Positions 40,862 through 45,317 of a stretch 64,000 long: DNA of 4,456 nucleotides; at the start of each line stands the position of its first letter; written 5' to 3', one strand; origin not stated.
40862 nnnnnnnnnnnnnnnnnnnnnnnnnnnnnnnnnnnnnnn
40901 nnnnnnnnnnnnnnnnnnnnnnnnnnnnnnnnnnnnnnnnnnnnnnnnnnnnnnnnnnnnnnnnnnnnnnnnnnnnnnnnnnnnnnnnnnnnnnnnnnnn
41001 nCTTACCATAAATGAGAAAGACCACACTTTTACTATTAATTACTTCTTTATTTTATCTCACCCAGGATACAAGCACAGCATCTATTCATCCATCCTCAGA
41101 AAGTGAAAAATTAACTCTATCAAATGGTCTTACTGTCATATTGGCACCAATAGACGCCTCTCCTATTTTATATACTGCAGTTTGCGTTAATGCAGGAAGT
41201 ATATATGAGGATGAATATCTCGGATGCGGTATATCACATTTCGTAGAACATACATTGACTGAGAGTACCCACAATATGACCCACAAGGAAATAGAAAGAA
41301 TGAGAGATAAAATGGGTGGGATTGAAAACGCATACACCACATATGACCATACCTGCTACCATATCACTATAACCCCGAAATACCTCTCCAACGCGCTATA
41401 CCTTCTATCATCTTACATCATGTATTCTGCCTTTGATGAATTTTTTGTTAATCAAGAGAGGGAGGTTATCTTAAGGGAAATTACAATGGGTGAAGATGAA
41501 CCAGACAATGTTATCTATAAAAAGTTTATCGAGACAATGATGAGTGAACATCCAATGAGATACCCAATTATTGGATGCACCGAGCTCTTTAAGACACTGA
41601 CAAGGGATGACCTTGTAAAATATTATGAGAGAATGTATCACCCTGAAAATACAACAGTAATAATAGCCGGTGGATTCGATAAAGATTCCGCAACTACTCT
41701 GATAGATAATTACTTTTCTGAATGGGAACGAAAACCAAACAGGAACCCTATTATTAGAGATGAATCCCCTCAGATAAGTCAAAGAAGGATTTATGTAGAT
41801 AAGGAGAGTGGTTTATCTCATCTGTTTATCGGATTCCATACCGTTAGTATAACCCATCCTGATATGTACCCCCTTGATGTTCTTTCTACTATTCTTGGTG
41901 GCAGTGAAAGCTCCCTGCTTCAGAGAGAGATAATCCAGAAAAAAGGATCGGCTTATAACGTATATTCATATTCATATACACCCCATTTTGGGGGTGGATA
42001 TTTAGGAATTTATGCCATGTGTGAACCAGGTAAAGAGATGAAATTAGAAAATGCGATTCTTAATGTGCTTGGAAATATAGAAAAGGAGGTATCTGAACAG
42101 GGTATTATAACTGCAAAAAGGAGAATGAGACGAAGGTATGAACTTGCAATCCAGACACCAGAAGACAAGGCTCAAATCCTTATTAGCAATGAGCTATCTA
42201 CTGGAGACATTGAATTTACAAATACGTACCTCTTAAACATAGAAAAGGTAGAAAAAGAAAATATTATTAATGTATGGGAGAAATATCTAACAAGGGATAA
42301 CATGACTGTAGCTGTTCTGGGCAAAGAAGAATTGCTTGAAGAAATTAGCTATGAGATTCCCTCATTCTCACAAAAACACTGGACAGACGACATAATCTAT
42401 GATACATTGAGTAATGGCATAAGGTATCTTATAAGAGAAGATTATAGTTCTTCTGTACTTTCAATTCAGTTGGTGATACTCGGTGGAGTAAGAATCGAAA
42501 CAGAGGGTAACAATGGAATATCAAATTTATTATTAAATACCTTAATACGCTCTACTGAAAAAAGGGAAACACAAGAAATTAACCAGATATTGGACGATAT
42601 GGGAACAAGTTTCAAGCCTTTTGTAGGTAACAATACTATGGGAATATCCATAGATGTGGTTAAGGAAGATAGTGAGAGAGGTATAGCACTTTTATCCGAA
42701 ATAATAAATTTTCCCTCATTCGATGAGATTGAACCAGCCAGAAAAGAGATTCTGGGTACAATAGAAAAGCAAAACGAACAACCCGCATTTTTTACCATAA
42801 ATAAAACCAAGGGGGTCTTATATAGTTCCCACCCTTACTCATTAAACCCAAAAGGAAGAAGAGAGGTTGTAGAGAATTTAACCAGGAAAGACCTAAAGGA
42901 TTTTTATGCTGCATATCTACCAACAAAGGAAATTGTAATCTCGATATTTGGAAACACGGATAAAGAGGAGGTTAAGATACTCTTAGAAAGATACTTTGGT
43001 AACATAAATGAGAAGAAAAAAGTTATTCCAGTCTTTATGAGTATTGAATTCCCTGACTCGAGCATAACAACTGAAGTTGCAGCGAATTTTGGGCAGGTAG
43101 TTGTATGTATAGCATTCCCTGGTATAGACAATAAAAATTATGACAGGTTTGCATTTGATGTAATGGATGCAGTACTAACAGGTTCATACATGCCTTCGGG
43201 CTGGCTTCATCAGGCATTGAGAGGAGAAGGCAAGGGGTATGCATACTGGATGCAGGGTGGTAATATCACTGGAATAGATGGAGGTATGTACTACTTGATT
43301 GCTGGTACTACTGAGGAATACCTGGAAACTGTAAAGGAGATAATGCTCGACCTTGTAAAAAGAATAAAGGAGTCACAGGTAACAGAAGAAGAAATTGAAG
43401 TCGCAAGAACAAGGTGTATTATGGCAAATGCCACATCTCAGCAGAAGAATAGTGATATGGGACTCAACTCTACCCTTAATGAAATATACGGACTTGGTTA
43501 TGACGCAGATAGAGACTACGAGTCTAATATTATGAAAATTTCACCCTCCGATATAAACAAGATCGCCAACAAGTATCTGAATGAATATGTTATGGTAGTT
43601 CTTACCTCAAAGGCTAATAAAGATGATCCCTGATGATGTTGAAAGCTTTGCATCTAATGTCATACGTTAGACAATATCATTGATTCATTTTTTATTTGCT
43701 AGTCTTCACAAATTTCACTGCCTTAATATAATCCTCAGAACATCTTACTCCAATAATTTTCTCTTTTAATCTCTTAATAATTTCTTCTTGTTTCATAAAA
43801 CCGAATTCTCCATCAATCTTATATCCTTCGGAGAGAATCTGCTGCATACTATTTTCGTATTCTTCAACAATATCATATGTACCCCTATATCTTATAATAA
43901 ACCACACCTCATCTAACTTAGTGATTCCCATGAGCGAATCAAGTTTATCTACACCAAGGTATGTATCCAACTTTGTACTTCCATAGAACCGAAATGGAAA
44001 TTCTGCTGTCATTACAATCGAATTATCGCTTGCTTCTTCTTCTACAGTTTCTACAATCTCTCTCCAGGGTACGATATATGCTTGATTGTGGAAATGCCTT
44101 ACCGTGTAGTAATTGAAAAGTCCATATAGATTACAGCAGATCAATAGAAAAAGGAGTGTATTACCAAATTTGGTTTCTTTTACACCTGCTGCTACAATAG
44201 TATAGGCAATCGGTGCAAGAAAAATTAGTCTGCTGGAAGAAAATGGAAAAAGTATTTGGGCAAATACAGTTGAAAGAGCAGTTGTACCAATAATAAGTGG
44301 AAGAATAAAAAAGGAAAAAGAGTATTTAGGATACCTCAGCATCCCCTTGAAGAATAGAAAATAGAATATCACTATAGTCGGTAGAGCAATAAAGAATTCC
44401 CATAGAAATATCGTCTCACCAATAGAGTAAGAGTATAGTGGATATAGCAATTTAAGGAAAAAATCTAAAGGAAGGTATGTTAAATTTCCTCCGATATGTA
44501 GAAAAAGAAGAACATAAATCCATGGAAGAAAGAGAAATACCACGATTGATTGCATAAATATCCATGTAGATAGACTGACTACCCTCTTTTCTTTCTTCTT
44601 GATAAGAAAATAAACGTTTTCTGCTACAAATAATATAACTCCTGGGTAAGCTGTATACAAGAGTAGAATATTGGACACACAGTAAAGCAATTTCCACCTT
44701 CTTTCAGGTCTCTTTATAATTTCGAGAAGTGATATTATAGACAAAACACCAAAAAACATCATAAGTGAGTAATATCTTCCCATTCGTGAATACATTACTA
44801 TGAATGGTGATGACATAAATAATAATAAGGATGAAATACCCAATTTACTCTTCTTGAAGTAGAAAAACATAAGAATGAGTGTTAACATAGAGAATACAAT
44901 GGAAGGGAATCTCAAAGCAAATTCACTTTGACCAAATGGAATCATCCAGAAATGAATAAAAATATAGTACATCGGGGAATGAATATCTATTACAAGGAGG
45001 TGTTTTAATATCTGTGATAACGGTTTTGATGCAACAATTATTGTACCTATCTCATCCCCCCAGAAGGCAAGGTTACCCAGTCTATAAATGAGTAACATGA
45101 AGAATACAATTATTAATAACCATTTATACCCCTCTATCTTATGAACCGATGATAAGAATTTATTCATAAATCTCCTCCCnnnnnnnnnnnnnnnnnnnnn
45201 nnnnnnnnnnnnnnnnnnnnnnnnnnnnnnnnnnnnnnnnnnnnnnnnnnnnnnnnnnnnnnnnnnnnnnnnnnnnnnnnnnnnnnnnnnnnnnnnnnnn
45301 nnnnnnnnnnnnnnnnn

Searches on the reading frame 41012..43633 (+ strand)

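Call 21: search_protein_families(library=pfam, proteins=[window:41012-43633:+], max_evalue=0.0001)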
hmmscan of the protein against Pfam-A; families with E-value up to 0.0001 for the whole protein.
window:41012-43633:+ (873 aa): 2 families
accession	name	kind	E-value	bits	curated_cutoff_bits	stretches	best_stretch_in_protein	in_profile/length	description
PF05193.26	Peptidase_M16_C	-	1.3e-65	221.1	23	2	196-371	2-180/181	Peptidase M16 inactive domain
PF00675.25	Peptidase_M16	-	3e-39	134.7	22.3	2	54-188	14-147/149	Insulinase (Peptidase family M16)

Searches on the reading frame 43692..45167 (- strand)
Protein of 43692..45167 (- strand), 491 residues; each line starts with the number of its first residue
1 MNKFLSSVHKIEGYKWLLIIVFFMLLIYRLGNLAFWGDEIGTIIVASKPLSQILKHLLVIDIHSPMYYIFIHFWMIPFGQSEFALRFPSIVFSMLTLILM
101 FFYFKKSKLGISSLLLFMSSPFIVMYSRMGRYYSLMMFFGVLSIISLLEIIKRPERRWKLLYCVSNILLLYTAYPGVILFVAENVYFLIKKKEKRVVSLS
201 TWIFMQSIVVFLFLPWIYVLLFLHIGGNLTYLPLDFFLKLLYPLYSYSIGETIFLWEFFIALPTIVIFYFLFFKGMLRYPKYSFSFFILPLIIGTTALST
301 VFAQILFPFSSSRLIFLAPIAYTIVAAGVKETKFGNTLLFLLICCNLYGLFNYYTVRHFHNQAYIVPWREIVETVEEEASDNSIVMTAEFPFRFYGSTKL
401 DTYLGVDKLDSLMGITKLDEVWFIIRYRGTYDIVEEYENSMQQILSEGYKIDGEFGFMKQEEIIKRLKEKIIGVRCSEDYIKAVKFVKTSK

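Call 9: search_protein_families(library=pfam, proteins=[window:43692-45167:-], max_evalue=0.001)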
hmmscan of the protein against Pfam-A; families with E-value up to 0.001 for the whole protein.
window:43692-45167:- (491 aa): 1 family
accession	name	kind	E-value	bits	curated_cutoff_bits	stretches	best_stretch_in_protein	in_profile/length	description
PF13231.12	PMT_2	-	2.5e-10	41.2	26.1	1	63-218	2-159/160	Dolichyl-phosphate-mannose-protein mannosyltransferase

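Call 36: search_protein_families(library=ncbifam, proteins=[window:43692-45167:-], max_evalue=0.01)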
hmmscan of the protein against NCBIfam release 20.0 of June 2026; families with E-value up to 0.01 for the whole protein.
window:43692-45167:- (491 aa): 1 family
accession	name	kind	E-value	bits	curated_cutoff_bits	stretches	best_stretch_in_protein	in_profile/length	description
NF052499.1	MnslTaseMT1671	equivalog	1.6e-06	26.9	900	1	34-217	48-236/523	mannosyltransferase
